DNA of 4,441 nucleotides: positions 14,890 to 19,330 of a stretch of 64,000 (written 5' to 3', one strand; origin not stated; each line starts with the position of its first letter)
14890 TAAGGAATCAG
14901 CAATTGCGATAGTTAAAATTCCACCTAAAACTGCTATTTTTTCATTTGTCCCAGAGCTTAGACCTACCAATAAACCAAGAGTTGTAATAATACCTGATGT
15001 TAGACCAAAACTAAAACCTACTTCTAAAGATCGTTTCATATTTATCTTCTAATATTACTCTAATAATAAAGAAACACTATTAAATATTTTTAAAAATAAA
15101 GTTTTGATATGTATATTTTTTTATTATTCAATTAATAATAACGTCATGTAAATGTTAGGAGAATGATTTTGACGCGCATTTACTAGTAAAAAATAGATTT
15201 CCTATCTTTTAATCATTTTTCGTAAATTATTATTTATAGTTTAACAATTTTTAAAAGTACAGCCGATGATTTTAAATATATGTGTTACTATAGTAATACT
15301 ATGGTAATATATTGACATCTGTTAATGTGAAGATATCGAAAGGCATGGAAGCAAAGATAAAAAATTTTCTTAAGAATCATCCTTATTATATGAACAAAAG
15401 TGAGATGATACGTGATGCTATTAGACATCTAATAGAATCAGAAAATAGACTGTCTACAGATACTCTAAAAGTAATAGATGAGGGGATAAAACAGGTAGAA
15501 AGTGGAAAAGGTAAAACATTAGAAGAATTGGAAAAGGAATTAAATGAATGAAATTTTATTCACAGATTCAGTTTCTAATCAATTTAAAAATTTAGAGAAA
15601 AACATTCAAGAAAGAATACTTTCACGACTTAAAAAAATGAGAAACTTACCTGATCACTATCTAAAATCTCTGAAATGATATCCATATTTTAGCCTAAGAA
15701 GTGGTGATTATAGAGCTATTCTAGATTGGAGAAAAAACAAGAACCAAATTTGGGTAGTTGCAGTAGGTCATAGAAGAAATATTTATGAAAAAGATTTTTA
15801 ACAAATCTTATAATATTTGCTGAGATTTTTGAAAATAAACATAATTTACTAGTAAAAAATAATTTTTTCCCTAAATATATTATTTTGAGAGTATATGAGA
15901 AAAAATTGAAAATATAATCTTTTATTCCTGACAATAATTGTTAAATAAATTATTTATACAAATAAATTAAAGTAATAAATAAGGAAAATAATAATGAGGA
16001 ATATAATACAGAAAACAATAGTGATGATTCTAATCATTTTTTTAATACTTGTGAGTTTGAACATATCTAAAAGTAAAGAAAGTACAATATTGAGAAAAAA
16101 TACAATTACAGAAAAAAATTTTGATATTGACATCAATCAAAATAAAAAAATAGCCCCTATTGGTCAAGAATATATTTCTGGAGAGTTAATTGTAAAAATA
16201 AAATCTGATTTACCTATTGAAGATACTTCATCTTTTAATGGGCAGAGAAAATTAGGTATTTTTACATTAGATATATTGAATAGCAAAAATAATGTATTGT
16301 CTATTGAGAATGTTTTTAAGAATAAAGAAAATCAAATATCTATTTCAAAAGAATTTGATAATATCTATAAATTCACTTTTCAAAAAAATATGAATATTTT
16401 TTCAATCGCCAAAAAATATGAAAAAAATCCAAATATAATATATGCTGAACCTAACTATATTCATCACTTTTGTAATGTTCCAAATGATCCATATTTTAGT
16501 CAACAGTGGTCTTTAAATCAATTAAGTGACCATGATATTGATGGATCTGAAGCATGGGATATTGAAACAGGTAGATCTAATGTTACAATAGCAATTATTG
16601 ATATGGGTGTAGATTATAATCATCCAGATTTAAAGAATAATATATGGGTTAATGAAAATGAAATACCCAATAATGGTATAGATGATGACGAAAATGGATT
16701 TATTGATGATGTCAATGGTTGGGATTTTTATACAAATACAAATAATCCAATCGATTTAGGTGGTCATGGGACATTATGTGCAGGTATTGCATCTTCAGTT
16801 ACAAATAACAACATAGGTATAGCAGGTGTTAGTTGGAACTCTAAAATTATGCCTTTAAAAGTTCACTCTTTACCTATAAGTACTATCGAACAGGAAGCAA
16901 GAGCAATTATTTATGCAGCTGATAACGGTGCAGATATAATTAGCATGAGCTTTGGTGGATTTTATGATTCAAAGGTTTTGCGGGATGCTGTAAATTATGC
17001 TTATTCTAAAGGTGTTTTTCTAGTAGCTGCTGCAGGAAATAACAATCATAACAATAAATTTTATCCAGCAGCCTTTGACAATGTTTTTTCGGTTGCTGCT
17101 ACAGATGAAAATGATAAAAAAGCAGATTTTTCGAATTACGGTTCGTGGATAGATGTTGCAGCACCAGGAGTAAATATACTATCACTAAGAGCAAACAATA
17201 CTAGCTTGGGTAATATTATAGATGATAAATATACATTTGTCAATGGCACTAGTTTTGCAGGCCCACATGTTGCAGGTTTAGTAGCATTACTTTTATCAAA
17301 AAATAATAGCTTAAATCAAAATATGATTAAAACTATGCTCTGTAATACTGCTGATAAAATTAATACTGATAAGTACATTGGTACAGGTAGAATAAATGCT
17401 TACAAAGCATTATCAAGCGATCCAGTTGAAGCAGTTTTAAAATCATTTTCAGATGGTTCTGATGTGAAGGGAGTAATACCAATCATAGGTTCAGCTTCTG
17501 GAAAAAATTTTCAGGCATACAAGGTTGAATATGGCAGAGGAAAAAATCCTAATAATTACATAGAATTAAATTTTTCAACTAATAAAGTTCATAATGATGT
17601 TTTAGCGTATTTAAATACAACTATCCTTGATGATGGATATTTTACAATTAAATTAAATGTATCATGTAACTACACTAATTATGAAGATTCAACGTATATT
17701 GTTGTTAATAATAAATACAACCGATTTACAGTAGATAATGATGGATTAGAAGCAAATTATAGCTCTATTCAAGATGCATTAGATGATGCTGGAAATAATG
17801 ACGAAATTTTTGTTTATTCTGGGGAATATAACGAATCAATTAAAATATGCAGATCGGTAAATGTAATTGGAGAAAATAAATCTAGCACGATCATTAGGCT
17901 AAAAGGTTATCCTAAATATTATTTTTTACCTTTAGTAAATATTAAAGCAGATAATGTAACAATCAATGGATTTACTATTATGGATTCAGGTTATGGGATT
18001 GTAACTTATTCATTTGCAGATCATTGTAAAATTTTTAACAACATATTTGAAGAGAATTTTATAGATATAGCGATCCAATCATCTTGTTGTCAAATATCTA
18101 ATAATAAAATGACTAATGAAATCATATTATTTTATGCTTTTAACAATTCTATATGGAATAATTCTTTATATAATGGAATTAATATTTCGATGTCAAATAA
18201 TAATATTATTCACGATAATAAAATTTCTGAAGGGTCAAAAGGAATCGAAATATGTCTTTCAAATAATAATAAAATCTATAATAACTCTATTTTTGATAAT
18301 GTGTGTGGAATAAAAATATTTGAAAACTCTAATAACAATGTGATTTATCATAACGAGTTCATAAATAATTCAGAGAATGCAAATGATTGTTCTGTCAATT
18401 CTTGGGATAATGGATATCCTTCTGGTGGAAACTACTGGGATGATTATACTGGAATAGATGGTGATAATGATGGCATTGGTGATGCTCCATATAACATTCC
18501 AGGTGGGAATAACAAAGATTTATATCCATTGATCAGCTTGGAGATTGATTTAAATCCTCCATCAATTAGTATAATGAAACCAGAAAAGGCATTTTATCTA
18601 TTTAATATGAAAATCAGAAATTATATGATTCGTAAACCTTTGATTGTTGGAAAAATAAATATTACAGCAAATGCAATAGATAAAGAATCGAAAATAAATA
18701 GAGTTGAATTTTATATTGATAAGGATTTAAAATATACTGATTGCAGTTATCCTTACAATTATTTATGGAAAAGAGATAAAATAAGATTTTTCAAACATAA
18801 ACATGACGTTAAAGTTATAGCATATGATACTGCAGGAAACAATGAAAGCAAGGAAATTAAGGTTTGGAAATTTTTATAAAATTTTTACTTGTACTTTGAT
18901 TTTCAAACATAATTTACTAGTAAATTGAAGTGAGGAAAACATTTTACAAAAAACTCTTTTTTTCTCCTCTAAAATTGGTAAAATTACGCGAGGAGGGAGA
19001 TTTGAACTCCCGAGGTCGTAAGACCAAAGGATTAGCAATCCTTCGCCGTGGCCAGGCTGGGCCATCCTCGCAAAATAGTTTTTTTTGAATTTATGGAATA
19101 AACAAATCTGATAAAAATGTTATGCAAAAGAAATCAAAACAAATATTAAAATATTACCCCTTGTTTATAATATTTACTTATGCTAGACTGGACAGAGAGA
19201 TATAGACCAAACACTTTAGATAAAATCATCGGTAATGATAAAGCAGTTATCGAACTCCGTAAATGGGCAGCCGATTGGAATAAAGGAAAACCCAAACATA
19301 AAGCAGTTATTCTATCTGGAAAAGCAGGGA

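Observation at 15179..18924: A perfect 12-bp palindrome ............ occurs three times, flanking a TA pair and the subtilase gene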

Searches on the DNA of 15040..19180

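Call 87: search_rna_families(source=window, start=15040, end=19180, threshold=evalue, max_evalue=1)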
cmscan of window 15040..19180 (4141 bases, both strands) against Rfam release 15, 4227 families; matches with E-value up to 1: 2.
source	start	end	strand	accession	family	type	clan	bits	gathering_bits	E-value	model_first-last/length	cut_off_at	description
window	18987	19071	-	RF00005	tRNA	Gene; tRNA;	CL00001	50.9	29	3.6e-09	1-71/71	no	tRNA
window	18987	19035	+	RF04351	Plastid-psbl-rps4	Cis-reg;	-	28.6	68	0.0045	1-53/53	no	Plastid-psbl-rps4 3UTR RNA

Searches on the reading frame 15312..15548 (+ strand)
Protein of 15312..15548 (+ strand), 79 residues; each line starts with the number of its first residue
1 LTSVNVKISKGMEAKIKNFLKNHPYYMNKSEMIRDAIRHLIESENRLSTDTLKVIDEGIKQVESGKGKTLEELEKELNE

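Call 13: search_protein_families(library=pfam, proteins=[window:15339-15548:+], max_evalue=0.01)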
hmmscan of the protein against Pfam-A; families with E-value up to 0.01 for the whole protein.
window:15339-15548:+ (70 aa): 2 families
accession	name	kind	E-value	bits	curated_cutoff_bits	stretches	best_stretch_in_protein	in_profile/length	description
PF01402.27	RHH_1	-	0.0064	16.9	20.5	0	19-33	24-38/39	Ribbon-helix-helix protein, copG family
PF17723.7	RHH_8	-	0.0085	16.6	25.4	1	11-63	21-75/119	Ribbon-Helix-Helix transcriptional regulator family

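Call 54: find_homologous_proteins(query=window:15312-15548:+, max_evalue=0.00001)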
Query window:15312-15548:+ (79 aa): 45 proteins with E <= 0.00001 among 48 candidates.
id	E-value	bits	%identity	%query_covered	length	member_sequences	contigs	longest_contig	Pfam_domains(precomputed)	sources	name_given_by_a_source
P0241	2.1e-39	150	94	87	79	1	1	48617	-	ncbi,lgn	-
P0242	2.1e-39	150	94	87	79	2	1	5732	-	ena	-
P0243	4.3e-39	149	94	87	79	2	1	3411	-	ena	-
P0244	4.3e-39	149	94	87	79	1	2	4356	-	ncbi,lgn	-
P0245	4.7e-39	149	93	87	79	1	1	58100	-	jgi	-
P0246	1.0e-38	148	99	94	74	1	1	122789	-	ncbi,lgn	-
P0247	1.7e-38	147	93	87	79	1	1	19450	-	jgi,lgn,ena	-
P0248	5.0e-38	145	91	87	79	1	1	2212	-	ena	-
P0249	5.0e-33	130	82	100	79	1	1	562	-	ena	-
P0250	1.9e-31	125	77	100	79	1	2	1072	-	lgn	-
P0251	1.6e-30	122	75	100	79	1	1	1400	-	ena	-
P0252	3.8e-30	120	76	100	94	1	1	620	-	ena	-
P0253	5.3e-30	120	88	73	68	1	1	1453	-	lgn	-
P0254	5.7e-30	120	76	100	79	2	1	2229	-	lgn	-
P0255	8.5e-30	119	77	97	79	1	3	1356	-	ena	-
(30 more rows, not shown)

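Call 55: find_encoding_contigs(protein=P0247, flank=10000, max_places=3)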
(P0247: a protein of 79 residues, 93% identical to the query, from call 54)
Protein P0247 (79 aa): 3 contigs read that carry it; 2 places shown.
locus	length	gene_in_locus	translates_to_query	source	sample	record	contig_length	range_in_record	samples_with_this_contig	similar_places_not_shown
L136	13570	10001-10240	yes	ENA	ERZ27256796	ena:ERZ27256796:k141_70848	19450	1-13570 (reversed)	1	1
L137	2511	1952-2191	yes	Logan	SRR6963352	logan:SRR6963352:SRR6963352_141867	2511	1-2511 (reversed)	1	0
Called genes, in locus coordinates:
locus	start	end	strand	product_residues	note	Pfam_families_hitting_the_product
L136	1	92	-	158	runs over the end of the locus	PF01325:Fe_dep_repress, PF02082:Rrf2 (weak), PF02742:Fe_dep_repr_C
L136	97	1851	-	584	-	PF01926:MMR_HSR1, PF02421:FeoB_N, PF09439:SRPRB (weak), PF07670:Gate, PF07664:FeoB_C, PF07670:Gate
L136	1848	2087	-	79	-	PF04023:FeoA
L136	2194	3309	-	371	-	PF01791:DeoC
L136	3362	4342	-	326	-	PF01073:3Beta_HSD, PF01370:Epimerase, PF02719:Polysacc_synt_2, PF04321:RmlD_sub_bind, PF16363:GDP_Man_Dehyd, PF07993:NAD_binding_4 (weak)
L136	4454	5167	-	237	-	-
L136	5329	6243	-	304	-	PF02219:MTHFR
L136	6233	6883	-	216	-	PF12225:DUF5981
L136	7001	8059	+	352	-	PF01380:SIS (faint), PF10432:bact-PGI_C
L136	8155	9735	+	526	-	PF13188:PAS_8, PF13426:PAS_9, PF00989:PAS, PF13188:PAS_8, PF13426:PAS_9, PF00989:PAS, PF13426:PAS_9, PF00989:PAS, +8 more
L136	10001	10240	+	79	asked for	-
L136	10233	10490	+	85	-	PF05016:ParE_toxin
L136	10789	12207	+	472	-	PF03215:Rad17 (weak), PF00004:AAA, PF21960:RCF1-5-like_lid, PF25361:AAA_lid_RFC1 (weak)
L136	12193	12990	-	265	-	-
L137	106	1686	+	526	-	PF13188:PAS_8, PF13426:PAS_9, PF00989:PAS, PF13188:PAS_8, PF13426:PAS_9, PF00989:PAS, PF13426:PAS_9, PF00989:PAS, +8 more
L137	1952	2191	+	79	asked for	-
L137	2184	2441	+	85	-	PF05016:ParE_toxin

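Call 56: find_encoding_contigs(protein=P0245, flank=10000, max_places=3)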
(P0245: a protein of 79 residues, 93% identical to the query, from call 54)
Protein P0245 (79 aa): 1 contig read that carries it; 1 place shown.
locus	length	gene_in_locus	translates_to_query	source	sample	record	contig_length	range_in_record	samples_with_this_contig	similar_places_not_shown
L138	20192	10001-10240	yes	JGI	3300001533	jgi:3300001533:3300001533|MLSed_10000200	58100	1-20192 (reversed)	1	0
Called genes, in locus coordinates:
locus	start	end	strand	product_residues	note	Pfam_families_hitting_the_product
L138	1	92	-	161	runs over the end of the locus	PF01325:Fe_dep_repress, PF02082:Rrf2 (faint), PF02742:Fe_dep_repr_C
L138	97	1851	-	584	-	PF01926:MMR_HSR1, PF02421:FeoB_N, PF07670:Gate, PF07664:FeoB_C, PF07670:Gate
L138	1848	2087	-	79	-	PF04023:FeoA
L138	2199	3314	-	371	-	PF01791:DeoC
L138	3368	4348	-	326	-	PF01073:3Beta_HSD, PF01370:Epimerase, PF02719:Polysacc_synt_2, PF04321:RmlD_sub_bind, PF16363:GDP_Man_Dehyd, PF07993:NAD_binding_4 (weak)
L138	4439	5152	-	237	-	-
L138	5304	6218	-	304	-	PF02219:MTHFR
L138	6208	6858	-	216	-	PF12225:DUF5981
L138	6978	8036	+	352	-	PF01380:SIS (weak), PF10432:bact-PGI_C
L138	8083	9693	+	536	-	PF13426:PAS_9, PF00989:PAS, PF13188:PAS_8 (weak), PF13426:PAS_9, PF00989:PAS, PF08448:PAS_4, PF13426:PAS_9, PF08448:PAS_4, +7 more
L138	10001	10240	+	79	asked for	-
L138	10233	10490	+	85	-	PF05016:ParE_toxin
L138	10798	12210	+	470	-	PF00004:AAA, PF21960:RCF1-5-like_lid, PF25361:AAA_lid_RFC1 (weak)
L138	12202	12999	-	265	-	-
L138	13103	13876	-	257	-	PF02535:Zip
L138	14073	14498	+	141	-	-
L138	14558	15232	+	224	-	PF00696:AA_kinase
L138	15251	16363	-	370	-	PF00091:Tubulin, PF12327:FtsZ_C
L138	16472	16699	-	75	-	PF17723:RHH_8 (weak), PF01402:RHH_1 (weak)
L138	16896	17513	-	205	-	PF01873:eIF-5_eIF-2B, PF01938:TRAM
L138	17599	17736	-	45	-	-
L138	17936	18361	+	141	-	PF01092:Ribosomal_S6e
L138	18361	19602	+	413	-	PF00009:GTP_EFTU, PF03193:RsgA_GTPase (weak), PF03144:GTP_EFTU_D2, PF09173:eIF2_C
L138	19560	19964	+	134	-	PF13638:PIN_4 (faint), PF18477:PIN_9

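Call 57: find_encoding_contigs(protein=P0241, flank=10000, max_places=3)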
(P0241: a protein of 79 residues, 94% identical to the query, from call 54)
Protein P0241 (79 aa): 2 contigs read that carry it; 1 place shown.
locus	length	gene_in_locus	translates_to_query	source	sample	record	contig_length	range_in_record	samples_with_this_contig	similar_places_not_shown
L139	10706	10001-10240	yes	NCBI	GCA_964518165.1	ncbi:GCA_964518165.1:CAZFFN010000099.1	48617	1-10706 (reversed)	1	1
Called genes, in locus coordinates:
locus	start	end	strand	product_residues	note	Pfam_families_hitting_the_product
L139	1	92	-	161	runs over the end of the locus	PF01325:Fe_dep_repress, PF02082:Rrf2 (faint), PF02742:Fe_dep_repr_C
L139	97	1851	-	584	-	PF01926:MMR_HSR1, PF02421:FeoB_N, PF07670:Gate, PF07664:FeoB_C, PF07670:Gate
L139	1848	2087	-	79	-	PF04023:FeoA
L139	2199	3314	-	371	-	PF01791:DeoC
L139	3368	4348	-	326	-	PF01073:3Beta_HSD, PF01370:Epimerase, PF02719:Polysacc_synt_2, PF04321:RmlD_sub_bind, PF16363:GDP_Man_Dehyd, PF07993:NAD_binding_4 (weak)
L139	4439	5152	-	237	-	-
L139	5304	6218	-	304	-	PF02219:MTHFR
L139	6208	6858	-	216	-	PF12225:DUF5981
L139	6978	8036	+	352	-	PF01380:SIS (weak), PF10432:bact-PGI_C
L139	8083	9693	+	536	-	PF13426:PAS_9, PF00989:PAS, PF13188:PAS_8 (weak), PF13426:PAS_9, PF00989:PAS, PF08448:PAS_4, PF13426:PAS_9, PF08448:PAS_4, +7 more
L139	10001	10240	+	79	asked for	-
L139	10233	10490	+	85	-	PF05016:ParE_toxin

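Call 80: find_related_loci(query=L136:10001-10237:+, collection=viral_contigs, flank=10000)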
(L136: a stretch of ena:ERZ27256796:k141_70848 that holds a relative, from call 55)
Query L136:10001-10237:+ (79 aa) in viral_contigs; peptide patterns used: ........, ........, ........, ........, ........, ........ (x = any residue, [..] = any of these).
124 stretches matched a pattern, but none encodes a relative of the query by tblastn (E <= 1e-3).

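Call 81: find_related_loci(query=L136:10233-10487:+, collection=viral_contigs, flank=10000)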
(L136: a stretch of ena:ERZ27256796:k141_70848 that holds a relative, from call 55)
Query L136:10233-10487:+ (85 aa) in viral_contigs; peptide patterns used: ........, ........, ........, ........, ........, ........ (x = any residue, [..] = any of these).
16 stretches matched a pattern, but none encodes a relative of the query by tblastn (E <= 1e-3).
